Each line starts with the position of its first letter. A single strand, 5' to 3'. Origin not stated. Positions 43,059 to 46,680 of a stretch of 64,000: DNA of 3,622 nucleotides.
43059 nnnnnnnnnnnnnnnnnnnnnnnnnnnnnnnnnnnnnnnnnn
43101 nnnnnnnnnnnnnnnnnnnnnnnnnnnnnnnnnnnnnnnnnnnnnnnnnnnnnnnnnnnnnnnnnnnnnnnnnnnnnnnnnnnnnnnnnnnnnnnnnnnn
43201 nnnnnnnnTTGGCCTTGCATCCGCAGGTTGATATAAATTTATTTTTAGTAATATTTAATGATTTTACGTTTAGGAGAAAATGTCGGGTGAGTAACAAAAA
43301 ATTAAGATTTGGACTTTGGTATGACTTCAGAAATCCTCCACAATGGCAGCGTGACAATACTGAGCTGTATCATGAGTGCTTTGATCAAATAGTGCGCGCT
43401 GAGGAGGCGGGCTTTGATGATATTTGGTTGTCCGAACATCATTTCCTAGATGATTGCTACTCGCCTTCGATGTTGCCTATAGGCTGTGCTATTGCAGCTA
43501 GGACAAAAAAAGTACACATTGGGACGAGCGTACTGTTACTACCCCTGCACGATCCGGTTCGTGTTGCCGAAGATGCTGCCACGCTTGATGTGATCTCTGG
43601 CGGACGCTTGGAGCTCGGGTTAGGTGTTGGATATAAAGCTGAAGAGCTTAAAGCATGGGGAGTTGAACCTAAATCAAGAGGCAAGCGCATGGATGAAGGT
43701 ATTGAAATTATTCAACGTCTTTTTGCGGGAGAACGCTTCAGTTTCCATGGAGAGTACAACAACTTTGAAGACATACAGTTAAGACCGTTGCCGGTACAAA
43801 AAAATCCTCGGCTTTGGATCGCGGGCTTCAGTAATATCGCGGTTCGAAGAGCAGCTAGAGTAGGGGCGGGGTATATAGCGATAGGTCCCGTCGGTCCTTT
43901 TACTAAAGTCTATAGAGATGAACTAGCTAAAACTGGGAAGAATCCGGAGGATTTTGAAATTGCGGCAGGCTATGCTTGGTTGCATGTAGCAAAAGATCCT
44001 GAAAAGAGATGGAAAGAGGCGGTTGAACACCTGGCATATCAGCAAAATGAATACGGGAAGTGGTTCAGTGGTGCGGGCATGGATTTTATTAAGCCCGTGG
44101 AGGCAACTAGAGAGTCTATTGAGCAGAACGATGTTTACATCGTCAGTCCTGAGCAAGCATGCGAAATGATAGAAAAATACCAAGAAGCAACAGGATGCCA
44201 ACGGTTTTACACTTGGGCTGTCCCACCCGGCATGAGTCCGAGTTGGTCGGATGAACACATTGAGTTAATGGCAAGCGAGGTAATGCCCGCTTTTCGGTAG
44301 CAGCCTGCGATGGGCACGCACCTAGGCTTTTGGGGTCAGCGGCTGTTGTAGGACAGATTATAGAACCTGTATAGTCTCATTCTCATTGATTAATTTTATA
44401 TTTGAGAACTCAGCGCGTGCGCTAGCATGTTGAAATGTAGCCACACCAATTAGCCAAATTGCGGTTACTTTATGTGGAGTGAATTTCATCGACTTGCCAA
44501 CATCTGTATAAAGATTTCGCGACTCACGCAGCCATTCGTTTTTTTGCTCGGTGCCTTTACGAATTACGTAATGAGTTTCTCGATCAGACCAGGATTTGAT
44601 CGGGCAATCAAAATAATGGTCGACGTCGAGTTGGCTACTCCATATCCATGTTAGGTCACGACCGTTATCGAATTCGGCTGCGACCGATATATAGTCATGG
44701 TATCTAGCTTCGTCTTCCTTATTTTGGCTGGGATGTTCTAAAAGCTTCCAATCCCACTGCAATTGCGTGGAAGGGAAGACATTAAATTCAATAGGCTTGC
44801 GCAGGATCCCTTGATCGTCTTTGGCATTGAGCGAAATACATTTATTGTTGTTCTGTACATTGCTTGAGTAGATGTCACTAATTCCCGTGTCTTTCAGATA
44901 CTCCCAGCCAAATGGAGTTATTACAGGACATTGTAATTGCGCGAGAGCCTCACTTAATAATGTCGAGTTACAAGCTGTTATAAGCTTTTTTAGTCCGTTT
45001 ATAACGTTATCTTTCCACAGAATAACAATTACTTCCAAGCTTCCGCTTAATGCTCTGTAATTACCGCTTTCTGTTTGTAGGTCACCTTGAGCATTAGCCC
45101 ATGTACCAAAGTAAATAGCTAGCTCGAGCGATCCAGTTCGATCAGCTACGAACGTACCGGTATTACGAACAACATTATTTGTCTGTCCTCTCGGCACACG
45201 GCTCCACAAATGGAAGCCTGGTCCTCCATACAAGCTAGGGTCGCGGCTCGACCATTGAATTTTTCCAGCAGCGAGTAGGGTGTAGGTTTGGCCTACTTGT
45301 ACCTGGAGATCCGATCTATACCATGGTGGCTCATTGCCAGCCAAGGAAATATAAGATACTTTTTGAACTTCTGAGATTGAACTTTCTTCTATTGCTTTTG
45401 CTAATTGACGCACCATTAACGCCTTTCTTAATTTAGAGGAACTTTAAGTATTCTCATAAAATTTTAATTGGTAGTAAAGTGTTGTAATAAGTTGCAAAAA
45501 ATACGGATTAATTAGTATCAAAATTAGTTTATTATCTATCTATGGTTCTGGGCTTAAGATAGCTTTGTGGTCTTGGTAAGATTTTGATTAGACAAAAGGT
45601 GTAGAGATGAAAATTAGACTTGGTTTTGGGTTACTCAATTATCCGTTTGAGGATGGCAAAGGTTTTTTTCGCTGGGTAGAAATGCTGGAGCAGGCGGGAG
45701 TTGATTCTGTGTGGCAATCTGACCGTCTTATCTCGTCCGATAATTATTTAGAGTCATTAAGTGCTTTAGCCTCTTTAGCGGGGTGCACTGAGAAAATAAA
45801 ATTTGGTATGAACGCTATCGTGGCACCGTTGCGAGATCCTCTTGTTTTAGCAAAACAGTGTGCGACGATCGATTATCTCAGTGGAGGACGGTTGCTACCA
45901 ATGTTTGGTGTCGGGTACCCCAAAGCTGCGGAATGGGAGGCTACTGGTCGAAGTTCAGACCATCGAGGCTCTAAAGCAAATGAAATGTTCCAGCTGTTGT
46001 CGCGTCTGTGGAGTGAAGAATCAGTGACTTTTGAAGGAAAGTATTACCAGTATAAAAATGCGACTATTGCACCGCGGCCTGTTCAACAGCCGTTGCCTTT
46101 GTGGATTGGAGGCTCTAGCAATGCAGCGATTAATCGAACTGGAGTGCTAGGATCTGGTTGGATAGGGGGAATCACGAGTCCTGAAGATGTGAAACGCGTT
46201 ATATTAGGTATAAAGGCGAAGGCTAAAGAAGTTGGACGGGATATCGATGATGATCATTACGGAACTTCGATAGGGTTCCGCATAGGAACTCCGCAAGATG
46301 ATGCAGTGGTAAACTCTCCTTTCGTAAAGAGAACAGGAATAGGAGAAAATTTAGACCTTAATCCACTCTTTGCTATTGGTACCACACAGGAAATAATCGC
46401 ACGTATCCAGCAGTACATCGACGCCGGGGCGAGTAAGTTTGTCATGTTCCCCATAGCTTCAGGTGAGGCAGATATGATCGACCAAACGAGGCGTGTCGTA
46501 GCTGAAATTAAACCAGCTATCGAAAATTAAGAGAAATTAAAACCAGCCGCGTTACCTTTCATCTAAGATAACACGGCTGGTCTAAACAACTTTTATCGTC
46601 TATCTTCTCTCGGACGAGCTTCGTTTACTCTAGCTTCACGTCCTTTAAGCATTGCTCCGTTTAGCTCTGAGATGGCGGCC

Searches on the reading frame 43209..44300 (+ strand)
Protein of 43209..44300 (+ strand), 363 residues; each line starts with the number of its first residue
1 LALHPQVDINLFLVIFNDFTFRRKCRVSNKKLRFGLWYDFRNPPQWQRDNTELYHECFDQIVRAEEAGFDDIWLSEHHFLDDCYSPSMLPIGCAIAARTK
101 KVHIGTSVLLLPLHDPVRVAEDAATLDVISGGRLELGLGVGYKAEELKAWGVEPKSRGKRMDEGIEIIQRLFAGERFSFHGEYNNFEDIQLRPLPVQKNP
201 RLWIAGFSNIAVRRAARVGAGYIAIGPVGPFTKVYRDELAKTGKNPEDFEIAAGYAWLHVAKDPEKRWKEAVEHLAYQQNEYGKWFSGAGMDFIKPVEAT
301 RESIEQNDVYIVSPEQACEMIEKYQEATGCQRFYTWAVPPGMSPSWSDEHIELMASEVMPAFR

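Call 14: search_protein_families(library=ncbifam, proteins=[window:43209-44300:+], max_evalue=0.001)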
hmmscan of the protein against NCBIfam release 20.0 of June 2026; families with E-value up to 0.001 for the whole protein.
window:43209-44300:+ (363 aa): 33 families (the best 25 are shown)
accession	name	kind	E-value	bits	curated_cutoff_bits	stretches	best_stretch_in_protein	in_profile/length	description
TIGR03619.1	F420_Rv2161c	subfamily_domain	1.2e-50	172.4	166.9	1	63-273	6-233/247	TIGR03619 family F420-dependent LLM class oxidoreductase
TIGR04027.1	LLM_KPN_01858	hypoth_equivalog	8.7e-37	126.8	412.9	1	49-222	14-181/326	putative FMN-dependent luciferase-like monooxygenase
TIGR03858.1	LLM_2I7G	subfamily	1.1e-30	106.8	462.25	1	50-362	21-336/337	Atu2307/SP_0267 family LLM class monooxygenase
TIGR04020.1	seco_metab_LLM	subfamily_domain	2.6e-29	102.4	244.45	1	49-252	13-224/341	MupA/Atu3671 family FMN-dependent luciferase-like monooxygenase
TIGR03621.1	F420_MSMEG_2516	subfamily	1.7e-27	96.3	213.15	1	56-218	15-169/295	TIGR03621 family F420-dependent LLM class oxidoreductase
TIGR03557.1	F420_G6P_family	subfamily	2.9e-27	95.7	210.4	1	56-276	14-232/316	TIGR03557 family F420-dependent LLM class oxidoreductase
TIGR03560.1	F420_Rv1855c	subfamily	3.7e-26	92.3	231.4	1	48-207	6-175/227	TIGR03560 family F420-dependent LLM class oxidoreductase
TIGR03571.1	lucif_BA3436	subfamily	9e-23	81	303.9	1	28-224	7-206/304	TIGR03571 family LLM class oxidoreductase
TIGR03854.1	F420_MSMEG_3544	hypoth_equivalog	4.7e-22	78.7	295.6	1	63-224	21-179/290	TIGR03854 family LLM class F420-dependent oxidoreductase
NF002619.0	PRK02271.1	equivalog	2.1e-21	76.6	276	1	57-277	16-232/329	5,10-methylenetetrahydromethanopterin reductase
TIGR03558.1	oxido_grp_1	subfamily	4.5e-21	75.4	166.95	1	59-254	24-220/325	MsnO8 family LLM class oxidoreductase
TIGR03857.1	F420_MSMEG_2249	hypoth_equivalog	7.7e-21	74.7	218.4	1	56-221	15-173/329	TIGR03857 family LLM class F420-dependent oxidoreductase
TIGR03555.1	F420_mer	equivalog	1.1e-20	74.3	348.7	1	61-272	18-226/325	5,10-methylenetetrahydromethanopterin reductase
TIGR04024.1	F420_NP1902A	hypoth_equivalog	1.3e-18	66.8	345.4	1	56-225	16-179/330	TIGR04024 family LLM class F420-dependent oxidoreductase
NF052254.1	luciferase_Alph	exception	3.8e-18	65.8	600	1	49-220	16-187/354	luciferase subunit alpha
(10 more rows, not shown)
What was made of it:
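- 43209..44300 (+): LLM3: F420-dependent LLM-class oxidoreductase. The called start is near 43287. TIGR03619 172.4 vs 166.9 (call 14).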

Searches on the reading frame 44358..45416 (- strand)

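Call 14: search_protein_families(library=ncbifam, proteins=[window:44358-45416:-], max_evalue=0.001)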
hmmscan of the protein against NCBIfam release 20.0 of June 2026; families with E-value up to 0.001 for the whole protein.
window:44358-45416:- (352 aa): 0 families

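Call 67: search_protein_families(library=pfam, proteins=[window:44358-45416:-], max_evalue=1)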
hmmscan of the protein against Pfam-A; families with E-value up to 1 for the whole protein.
window:44358-45416:- (352 aa): 2 families
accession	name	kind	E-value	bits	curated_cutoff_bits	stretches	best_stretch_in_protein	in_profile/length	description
PF11249.13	DUF3047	-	1.1e-22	81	27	1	181-340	15-197/198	Protein of unknown function (DUF3047)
PF21174.3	Glce_b_sandwich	-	0.098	13.2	27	1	275-316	66-103/123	D-glucuronyl C5-epimerase, beta-sandwich domain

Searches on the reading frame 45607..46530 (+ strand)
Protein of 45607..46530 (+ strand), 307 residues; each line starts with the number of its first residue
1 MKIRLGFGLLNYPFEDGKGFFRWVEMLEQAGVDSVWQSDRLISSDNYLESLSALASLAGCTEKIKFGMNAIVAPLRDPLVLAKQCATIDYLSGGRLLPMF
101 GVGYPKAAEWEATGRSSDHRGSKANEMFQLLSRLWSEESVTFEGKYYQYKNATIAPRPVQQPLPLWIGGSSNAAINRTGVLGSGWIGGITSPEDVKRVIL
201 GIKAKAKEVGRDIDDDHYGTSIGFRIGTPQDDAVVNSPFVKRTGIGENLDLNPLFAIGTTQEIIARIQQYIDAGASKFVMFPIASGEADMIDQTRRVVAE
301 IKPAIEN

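Call 14: search_protein_families(library=ncbifam, proteins=[window:45607-46530:+], max_evalue=0.001)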
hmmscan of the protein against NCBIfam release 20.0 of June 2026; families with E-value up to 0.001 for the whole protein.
window:45607-46530:+ (307 aa): 30 families (the best 25 are shown)
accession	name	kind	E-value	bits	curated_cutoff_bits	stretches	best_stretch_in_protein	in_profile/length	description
TIGR03854.1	F420_MSMEG_3544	hypoth_equivalog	2.4e-51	174.8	295.6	1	19-291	14-277/290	TIGR03854 family LLM class F420-dependent oxidoreductase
TIGR03619.1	F420_Rv2161c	subfamily_domain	2.6e-47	161.5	166.9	1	43-248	39-218/247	TIGR03619 family F420-dependent LLM class oxidoreductase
TIGR03560.1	F420_Rv1855c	subfamily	6.6e-27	94.8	231.4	1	22-215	17-221/227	TIGR03560 family F420-dependent LLM class oxidoreductase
TIGR03571.1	lucif_BA3436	subfamily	5.5e-26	91.5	303.9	1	23-201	36-220/304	TIGR03571 family LLM class oxidoreductase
TIGR04021.1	LLM_DMSO2_sfnG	equivalog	5.4e-25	88.5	382.95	1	28-213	38-228/350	dimethylsulfone monooxygenase SfnG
TIGR03565.1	alk_sulf_monoox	equivalog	1.3e-22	80.3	518.2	1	53-214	58-220/346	FMNH2-dependent alkanesulfonate monooxygenase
TIGR03555.1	F420_mer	equivalog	1.2e-21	77.5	348.7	1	13-218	7-206/325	5,10-methylenetetrahydromethanopterin reductase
NF002619.0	PRK02271.1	equivalog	2.6e-21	76.2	276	1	18-233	14-222/329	5,10-methylenetetrahydromethanopterin reductase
NF001939.1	PRK00719.1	subfamily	3.6e-21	75.4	510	1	54-213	59-219/373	alkanesulfonate monooxygenase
TIGR03621.1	F420_MSMEG_2516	subfamily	3.5e-19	69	213.15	1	7-171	5-159/295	TIGR03621 family F420-dependent LLM class oxidoreductase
TIGR04020.1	seco_metab_LLM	subfamily_domain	1.7e-16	60.3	244.45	1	29-174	30-176/341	MupA/Atu3671 family FMN-dependent luciferase-like monooxygenase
TIGR04465.1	ArgArg_F420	equivalog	1e-15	57.7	470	1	25-213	67-259/364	F420-dependent hydroxymycolic acid dehydrogenase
TIGR03564.1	F420_MSMEG_4879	subfamily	1.1e-15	58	234.25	1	26-211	7-187/265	TIGR03564 family F420-dependent LLM class oxidoreductase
TIGR03559.1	F420_Rv3520c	subfamily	3.4e-15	55.9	335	1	11-198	7-199/325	LLM class F420-dependent oxidoreductase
TIGR03857.1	F420_MSMEG_2249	hypoth_equivalog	7.7e-15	54.9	218.4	1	28-212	24-202/329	TIGR03857 family LLM class F420-dependent oxidoreductase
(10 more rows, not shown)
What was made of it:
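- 45607..46530 (+): LLM4: luciferase-like protein just below the F420-class cutoff. TIGR03619 161.5 vs 166.9; TIGR03854 174.8 vs 295.6 (call 14).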
